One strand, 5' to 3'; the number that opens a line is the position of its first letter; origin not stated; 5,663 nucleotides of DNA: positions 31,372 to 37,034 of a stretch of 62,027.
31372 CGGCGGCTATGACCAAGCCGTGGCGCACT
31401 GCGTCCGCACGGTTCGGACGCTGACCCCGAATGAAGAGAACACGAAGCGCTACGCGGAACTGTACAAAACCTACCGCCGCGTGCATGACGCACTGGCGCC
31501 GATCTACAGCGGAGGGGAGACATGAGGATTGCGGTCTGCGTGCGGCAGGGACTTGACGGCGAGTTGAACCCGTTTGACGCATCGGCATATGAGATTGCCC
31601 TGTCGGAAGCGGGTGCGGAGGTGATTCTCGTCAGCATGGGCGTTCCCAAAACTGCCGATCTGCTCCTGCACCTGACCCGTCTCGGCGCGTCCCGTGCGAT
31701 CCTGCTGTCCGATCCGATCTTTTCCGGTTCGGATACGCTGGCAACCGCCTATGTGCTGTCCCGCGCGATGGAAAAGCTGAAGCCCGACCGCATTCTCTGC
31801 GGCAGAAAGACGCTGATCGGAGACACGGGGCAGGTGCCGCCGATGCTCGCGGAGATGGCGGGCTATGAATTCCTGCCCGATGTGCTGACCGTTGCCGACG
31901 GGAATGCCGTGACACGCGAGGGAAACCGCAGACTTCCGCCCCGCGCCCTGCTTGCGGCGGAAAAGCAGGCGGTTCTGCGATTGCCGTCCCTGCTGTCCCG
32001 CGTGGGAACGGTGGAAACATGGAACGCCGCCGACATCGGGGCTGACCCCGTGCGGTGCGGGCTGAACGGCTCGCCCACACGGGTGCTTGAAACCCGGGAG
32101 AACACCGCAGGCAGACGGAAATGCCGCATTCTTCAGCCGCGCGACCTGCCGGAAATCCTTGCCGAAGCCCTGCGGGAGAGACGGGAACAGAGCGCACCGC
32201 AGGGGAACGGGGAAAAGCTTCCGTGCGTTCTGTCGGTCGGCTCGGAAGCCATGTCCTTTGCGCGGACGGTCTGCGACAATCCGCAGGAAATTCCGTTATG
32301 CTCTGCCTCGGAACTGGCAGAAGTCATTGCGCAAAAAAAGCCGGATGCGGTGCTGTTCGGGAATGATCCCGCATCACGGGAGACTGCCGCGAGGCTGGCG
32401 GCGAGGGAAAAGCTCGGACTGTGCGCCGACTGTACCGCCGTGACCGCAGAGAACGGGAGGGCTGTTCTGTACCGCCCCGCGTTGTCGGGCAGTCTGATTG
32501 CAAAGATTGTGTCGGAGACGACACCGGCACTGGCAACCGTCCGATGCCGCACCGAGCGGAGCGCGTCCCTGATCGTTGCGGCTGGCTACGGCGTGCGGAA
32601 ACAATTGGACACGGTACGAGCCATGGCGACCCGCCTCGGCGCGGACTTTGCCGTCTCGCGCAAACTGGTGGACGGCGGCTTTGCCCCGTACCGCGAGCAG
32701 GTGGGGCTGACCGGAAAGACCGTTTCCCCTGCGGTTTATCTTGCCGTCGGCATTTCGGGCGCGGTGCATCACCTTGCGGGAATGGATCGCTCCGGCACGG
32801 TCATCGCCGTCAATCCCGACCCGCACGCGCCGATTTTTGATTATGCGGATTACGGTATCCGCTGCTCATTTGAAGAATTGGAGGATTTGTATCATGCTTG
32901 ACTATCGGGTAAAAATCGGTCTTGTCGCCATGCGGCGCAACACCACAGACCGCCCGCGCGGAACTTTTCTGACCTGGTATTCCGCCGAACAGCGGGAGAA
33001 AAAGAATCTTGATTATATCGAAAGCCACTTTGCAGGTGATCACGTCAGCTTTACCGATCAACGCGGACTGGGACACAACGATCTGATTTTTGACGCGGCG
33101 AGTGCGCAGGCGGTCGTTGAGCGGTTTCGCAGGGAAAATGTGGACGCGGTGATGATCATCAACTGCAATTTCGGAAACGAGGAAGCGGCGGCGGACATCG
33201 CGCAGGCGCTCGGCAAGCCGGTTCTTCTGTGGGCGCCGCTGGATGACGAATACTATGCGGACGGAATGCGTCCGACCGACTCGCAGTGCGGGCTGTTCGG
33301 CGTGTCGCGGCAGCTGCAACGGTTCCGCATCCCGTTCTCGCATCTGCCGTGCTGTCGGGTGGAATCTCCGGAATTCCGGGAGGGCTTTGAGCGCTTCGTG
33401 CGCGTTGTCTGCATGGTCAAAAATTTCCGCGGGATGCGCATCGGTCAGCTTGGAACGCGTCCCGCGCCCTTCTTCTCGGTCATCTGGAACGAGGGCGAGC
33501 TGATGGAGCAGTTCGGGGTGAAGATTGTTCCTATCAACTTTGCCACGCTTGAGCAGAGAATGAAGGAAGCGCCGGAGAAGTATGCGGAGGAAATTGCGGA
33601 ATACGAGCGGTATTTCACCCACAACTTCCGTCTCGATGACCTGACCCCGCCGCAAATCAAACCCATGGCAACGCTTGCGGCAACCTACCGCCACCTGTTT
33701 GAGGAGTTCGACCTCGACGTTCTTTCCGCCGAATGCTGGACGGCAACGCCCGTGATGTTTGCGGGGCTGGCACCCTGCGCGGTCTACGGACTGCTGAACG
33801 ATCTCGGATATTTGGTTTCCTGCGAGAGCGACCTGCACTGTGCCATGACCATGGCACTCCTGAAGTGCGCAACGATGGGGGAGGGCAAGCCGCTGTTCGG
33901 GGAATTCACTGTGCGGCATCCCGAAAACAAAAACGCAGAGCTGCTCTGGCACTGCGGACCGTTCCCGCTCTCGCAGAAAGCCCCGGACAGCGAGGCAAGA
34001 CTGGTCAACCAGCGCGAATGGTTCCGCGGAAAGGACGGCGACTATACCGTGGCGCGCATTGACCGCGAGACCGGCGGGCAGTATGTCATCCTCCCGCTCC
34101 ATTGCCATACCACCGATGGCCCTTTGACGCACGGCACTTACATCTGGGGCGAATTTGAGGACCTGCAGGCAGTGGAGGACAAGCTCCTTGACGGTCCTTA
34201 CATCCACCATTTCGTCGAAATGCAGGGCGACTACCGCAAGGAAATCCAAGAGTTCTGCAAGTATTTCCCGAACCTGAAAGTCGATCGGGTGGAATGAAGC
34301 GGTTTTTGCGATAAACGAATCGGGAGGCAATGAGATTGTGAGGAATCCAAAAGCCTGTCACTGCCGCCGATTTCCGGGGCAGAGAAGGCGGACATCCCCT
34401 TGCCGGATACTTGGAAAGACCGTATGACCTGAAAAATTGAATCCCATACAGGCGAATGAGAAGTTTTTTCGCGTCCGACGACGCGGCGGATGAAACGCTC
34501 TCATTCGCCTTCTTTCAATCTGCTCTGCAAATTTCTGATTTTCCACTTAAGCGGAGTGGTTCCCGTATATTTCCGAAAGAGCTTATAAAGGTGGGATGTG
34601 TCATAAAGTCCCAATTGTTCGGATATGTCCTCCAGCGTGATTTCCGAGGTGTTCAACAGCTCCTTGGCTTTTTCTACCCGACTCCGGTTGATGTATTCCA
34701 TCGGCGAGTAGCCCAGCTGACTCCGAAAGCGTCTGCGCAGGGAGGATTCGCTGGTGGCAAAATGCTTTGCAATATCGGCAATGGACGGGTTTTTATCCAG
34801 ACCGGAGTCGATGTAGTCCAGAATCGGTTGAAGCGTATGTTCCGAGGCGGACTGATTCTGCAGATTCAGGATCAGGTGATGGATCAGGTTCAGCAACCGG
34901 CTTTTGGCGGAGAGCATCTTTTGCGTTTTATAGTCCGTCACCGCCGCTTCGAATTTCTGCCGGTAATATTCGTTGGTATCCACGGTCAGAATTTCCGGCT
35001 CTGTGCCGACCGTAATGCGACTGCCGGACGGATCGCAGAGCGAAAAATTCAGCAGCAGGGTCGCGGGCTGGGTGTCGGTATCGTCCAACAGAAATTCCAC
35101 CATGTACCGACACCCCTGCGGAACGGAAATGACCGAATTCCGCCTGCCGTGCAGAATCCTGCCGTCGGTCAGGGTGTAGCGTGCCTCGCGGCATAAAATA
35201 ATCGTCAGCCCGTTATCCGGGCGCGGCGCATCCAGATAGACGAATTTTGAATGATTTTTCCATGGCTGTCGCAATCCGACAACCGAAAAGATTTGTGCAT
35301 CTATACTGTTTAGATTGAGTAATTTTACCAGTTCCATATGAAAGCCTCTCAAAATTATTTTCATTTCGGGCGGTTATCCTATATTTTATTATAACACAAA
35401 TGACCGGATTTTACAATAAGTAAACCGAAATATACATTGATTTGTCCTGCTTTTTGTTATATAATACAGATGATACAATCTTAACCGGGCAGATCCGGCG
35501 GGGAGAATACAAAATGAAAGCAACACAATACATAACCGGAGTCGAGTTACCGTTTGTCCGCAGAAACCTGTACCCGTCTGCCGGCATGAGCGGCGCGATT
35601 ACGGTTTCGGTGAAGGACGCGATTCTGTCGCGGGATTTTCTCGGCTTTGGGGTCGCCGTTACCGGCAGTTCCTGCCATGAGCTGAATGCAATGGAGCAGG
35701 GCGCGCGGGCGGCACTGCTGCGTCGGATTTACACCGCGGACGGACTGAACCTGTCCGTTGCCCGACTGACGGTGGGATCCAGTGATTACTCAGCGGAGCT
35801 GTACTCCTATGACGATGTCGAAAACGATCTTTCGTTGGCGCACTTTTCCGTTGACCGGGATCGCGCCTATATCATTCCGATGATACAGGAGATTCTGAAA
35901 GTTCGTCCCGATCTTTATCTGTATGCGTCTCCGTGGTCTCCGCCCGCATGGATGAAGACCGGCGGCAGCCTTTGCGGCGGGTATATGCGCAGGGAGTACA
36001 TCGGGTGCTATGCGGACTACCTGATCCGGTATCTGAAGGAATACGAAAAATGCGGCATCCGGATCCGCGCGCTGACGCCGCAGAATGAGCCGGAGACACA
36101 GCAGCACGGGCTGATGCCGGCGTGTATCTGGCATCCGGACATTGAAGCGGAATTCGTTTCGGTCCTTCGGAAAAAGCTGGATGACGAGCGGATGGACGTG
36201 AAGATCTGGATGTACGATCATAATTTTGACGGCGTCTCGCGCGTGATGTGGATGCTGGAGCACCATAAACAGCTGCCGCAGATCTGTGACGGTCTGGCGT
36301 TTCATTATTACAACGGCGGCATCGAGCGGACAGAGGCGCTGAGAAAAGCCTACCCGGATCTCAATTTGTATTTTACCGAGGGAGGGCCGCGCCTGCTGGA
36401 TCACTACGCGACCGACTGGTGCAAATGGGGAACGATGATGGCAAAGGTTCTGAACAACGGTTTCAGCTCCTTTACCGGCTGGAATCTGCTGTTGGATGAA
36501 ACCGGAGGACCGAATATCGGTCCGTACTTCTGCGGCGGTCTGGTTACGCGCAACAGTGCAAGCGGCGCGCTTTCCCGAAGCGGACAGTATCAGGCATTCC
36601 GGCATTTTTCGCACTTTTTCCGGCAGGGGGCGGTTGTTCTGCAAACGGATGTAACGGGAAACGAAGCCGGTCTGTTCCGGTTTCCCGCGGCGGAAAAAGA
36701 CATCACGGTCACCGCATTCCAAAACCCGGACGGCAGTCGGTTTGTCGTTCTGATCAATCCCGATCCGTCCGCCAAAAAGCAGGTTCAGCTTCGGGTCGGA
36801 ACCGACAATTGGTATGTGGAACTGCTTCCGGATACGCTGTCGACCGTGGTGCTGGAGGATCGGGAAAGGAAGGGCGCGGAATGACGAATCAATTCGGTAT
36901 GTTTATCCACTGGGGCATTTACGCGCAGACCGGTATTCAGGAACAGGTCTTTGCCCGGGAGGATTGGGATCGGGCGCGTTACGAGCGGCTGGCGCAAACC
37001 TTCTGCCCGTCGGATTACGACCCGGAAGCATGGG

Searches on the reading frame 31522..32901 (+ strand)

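Call 15: search_protein_families(library=pfam, proteins=[window:31522-32901:+], max_evalue=0.001)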
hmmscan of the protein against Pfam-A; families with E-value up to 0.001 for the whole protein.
window:31522-32901:+ (459 aa): 2 families
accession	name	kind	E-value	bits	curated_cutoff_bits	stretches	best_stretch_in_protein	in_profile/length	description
PF01012.27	ETF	-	4.9e-40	137.7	26.7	2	5-132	3-133/181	Electron transfer flavoprotein domain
PF00766.25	ETF_alpha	-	2.5e-25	88.7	27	1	347-421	4-80/81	Electron transfer flavoprotein FAD-binding domain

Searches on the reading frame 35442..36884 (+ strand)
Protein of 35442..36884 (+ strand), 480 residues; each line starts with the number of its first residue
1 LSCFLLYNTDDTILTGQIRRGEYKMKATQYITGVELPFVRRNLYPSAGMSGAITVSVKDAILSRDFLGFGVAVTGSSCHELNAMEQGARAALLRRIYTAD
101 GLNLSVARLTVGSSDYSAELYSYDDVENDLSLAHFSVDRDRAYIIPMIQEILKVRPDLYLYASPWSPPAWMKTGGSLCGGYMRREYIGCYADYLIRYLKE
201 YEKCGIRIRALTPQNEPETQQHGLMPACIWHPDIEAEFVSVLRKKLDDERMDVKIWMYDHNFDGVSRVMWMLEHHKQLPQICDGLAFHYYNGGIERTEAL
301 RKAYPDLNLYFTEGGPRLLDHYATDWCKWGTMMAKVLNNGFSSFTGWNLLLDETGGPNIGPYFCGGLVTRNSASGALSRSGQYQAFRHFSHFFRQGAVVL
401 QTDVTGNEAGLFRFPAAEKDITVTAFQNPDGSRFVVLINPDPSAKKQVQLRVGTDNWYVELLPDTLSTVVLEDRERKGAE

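Call 16: search_protein_families(library=pfam, proteins=[window:35442-36884:+], max_evalue=0.001)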
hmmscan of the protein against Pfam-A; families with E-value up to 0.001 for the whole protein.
window:35442-36884:+ (480 aa): 3 families
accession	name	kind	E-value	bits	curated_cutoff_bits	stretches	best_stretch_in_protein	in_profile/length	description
PF02055.22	Glyco_hydro_30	-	7.5e-41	140.7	23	1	68-392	3-347/348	Glycosyl hydrolase family 30 TIM-barrel domain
PF02057.21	Glyco_hydro_59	-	1.3e-09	38.2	27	1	76-341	12-241/294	Glycosyl hydrolase family 59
PF17189.10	Glyco_hydro_30C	-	7.7e-06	26.4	22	1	419-468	15-64/65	Glycosyl hydrolase family 30 beta sandwich domain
